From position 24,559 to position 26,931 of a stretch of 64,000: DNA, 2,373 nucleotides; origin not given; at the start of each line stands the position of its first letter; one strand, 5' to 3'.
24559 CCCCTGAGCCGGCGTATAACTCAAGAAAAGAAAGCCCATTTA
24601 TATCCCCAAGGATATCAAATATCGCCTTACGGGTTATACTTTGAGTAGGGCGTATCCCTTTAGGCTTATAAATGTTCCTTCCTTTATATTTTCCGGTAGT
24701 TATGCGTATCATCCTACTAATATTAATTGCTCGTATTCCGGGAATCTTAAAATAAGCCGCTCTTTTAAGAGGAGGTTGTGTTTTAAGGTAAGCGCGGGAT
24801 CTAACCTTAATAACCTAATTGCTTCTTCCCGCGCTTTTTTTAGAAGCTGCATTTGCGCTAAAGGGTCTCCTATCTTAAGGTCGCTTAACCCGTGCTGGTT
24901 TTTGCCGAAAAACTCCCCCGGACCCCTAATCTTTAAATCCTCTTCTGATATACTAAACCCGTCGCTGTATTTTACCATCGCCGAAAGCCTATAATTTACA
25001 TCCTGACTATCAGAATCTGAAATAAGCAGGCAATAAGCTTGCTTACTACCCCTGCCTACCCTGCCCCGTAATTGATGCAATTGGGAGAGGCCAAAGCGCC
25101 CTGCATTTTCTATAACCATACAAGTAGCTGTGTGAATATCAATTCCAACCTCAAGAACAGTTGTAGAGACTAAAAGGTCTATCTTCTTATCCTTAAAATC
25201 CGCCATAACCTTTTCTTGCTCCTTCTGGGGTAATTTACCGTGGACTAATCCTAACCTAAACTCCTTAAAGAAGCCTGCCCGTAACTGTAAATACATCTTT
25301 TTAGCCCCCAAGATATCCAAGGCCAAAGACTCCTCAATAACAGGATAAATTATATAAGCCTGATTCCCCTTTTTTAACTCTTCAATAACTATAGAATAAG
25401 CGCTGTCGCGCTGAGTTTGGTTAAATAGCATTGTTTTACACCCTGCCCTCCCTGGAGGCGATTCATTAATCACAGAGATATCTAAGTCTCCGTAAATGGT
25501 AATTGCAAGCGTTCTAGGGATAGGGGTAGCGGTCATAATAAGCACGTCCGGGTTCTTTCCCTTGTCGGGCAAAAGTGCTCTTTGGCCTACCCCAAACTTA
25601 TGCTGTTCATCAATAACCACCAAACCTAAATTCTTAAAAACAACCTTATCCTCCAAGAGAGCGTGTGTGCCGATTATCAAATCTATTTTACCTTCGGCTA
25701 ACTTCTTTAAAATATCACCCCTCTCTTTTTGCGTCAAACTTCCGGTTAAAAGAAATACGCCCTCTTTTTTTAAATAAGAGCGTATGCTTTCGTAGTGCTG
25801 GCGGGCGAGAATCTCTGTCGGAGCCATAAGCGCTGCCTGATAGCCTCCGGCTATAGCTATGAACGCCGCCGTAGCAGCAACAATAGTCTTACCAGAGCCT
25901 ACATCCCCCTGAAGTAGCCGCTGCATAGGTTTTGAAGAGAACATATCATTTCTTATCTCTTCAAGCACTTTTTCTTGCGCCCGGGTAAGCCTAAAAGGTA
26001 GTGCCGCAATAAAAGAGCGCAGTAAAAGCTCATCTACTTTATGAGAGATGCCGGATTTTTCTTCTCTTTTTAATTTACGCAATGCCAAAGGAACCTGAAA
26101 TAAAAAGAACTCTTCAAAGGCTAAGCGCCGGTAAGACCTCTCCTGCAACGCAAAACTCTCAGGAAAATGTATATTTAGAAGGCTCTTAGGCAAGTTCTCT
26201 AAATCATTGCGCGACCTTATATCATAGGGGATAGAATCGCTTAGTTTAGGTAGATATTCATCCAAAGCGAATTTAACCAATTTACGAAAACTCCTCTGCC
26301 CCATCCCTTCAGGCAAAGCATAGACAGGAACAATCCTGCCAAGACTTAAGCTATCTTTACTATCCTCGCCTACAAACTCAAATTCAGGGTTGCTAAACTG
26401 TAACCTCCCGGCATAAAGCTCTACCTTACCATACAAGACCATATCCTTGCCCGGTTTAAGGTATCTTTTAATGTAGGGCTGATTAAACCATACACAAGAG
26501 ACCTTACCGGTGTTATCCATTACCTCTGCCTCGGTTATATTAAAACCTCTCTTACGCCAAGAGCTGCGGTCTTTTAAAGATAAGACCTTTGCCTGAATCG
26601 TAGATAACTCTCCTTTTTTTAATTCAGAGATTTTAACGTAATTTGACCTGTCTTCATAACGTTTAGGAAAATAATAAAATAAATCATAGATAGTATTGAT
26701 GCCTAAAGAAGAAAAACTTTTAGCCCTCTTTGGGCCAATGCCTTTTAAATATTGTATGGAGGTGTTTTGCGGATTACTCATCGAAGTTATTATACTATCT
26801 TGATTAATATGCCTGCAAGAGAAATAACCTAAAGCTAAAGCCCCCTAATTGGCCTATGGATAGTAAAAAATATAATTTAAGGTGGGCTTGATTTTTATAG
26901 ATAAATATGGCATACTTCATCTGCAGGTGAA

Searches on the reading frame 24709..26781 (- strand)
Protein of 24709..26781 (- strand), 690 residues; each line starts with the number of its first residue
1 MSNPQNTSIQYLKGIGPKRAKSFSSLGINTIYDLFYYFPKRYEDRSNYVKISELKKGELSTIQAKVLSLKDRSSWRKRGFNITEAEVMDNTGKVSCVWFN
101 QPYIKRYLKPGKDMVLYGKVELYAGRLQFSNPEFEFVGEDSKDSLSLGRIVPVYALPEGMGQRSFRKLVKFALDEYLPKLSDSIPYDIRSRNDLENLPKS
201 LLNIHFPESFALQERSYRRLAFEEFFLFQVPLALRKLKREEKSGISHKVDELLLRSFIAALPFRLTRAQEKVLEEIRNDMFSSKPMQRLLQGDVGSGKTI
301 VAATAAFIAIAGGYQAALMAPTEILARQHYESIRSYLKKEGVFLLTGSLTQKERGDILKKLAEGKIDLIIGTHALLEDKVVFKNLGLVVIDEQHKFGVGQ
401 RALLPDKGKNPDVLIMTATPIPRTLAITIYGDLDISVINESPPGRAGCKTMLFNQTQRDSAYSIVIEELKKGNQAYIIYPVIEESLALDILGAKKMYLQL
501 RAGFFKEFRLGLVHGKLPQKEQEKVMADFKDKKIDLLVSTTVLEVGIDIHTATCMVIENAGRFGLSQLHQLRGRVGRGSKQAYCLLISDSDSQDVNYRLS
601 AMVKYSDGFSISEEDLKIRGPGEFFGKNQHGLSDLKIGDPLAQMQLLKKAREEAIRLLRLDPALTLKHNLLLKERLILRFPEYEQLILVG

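Call 41: search_protein_families(library=pfam, proteins=[window:24709-26781:-], max_evalue=0.00001)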
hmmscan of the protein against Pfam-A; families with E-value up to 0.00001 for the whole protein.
window:24709-26781:- (690 aa): 6 families
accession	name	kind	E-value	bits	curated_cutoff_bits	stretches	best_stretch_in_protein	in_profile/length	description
PF17191.10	RecG_wedge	-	2.1e-33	115.7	23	1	9-171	2-157/162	RecG wedge domain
PF00271.37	Helicase_C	-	5.7e-25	88.1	23.5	1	464-577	5-108/110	Helicase conserved C-terminal domain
PF00270.35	DEAD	-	1.8e-24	86.8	26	1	266-424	1-163/167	DEAD/DEAH box helicase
PF19833.4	RecG_dom3_C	-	3.7e-13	49.8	26.8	1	606-676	2-73/87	ATP-dependent DNA helicase RecG, domain 3, C-terminal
PF04851.21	ResIII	-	4.4e-10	40.2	22.5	1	264-420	3-162/164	Type III restriction enzyme, res subunit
PF01336.31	tRNA_anti-codon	-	7.8e-06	26.2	27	0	61-135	2-73/75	OB-fold nucleic acid binding domain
